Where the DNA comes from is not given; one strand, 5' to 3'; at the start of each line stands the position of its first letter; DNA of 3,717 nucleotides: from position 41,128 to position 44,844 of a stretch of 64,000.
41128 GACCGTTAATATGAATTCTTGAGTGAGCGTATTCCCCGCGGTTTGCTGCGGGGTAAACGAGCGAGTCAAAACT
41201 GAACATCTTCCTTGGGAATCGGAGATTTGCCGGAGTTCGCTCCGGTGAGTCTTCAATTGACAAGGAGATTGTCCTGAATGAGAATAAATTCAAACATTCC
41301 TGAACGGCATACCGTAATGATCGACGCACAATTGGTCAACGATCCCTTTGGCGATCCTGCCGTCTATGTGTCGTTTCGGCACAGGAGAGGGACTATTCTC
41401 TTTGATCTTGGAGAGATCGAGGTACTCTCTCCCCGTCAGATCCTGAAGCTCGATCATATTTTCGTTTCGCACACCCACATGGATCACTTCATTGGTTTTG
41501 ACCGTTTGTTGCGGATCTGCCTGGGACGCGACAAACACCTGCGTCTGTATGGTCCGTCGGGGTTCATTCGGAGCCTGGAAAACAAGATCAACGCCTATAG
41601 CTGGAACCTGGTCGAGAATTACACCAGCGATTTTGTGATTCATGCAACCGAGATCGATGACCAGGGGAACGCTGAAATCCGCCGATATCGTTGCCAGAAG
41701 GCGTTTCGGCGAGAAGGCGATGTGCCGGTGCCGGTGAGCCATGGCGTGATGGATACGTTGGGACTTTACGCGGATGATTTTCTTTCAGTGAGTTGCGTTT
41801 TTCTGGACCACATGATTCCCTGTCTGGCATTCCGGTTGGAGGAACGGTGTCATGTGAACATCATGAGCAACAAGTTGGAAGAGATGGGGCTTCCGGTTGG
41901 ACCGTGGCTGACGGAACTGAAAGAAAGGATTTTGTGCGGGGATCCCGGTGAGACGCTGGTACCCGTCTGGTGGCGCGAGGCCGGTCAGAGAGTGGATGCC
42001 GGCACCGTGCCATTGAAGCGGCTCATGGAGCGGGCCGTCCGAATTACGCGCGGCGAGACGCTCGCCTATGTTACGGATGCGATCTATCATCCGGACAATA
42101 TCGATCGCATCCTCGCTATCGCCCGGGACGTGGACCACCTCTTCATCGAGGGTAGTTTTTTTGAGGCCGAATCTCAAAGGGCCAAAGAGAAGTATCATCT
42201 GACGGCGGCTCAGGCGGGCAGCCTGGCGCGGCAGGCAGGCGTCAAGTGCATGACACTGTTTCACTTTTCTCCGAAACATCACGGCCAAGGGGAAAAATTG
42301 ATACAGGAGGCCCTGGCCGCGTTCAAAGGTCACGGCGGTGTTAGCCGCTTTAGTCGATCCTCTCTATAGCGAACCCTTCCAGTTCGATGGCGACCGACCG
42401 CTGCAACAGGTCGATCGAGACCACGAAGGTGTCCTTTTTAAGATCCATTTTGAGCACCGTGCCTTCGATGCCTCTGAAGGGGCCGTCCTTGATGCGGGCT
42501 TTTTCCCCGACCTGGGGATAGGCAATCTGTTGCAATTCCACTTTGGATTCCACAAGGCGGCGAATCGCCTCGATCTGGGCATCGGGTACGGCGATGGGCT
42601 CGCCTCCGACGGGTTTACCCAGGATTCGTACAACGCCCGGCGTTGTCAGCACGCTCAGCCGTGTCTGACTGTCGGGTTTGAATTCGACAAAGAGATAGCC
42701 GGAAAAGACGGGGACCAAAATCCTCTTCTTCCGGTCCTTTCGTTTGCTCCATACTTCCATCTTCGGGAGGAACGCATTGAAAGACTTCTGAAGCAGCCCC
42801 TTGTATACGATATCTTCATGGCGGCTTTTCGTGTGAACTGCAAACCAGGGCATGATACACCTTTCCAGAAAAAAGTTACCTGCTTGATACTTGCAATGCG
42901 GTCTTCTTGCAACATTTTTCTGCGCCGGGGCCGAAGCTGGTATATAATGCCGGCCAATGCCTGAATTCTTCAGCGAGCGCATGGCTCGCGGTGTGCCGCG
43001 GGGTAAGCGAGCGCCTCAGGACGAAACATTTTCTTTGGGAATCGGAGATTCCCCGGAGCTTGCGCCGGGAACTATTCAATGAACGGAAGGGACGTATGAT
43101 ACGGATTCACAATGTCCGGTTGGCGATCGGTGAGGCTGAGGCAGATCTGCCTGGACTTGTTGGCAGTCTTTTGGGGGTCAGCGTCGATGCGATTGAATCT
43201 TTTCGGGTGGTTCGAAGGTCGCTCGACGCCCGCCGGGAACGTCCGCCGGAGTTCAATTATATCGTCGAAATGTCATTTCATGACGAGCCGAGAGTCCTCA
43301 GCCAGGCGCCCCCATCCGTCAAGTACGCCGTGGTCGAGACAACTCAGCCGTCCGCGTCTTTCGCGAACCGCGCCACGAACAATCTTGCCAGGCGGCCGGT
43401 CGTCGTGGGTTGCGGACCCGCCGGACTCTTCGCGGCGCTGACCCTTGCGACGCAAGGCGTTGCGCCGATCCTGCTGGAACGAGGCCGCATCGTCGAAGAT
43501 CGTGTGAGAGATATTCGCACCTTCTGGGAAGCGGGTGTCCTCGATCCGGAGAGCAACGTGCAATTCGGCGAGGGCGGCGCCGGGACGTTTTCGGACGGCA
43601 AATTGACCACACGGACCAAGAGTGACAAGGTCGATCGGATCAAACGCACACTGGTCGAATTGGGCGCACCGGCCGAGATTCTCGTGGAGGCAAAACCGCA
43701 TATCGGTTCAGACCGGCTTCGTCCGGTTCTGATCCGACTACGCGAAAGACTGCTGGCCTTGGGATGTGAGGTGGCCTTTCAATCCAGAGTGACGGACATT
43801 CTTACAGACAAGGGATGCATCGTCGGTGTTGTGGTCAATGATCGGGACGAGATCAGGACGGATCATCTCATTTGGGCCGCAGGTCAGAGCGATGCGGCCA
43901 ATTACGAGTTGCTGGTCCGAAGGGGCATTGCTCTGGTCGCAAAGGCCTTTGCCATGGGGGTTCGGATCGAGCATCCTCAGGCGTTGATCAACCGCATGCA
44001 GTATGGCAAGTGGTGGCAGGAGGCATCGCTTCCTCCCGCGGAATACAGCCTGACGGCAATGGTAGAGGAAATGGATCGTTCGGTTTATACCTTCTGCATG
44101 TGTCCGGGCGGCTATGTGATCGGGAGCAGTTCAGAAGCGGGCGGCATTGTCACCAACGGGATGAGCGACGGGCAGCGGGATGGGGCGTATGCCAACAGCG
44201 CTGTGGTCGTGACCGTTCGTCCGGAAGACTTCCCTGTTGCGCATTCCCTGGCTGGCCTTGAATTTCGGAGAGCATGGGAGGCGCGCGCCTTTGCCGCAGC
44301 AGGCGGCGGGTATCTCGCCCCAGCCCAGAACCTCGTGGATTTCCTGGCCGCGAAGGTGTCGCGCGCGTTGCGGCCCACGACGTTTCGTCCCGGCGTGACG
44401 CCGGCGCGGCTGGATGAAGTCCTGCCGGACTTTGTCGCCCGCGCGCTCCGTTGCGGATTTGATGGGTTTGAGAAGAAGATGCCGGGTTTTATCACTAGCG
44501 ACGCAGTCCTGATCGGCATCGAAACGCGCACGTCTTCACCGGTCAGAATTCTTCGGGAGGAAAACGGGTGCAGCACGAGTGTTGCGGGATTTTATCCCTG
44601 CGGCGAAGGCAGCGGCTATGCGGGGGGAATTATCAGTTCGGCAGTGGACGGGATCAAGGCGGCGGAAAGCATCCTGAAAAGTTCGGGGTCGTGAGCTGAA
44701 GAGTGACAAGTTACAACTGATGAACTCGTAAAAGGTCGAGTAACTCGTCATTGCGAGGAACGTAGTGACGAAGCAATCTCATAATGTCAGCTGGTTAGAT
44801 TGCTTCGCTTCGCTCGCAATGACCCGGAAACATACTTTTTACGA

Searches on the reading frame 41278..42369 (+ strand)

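Call 55: search_protein_families(library=pfam, proteins=[window:41278-42369:+], max_evalue=0.000001)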
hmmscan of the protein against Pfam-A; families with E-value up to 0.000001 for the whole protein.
window:41278-42369:+ (363 aa): 1 family
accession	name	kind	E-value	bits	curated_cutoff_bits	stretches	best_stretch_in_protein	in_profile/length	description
PF12706.13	Lactamase_B_2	-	7.2e-15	55.6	27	0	53-134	26-98/200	Beta-lactamase superfamily domain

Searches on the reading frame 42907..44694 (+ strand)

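Call 55: search_protein_families(library=pfam, proteins=[window:42907-44694:+], max_evalue=0.000001)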
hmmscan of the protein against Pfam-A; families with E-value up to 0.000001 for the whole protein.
window:42907-44694:+ (595 aa): 4 families
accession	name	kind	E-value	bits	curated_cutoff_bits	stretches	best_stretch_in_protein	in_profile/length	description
PF21688.3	FAD-depend_C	-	3.8e-73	246.3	27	1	347-542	1-197/197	FAD-dependent protein, C-terminal domain-like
PF01266.30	DAO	-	1.6e-08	34.9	27.9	0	274-330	151-208/353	FAD dependent oxidoreductase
PF00890.30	FAD_binding_2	-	9.4e-08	32.1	20.4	0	165-193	3-31/414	FAD binding domain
PF07992.20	Pyr_redox_2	-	1.6e-07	31.5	26.1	0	259-328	170-238/291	Pyridine nucleotide-disulphide oxidoreductase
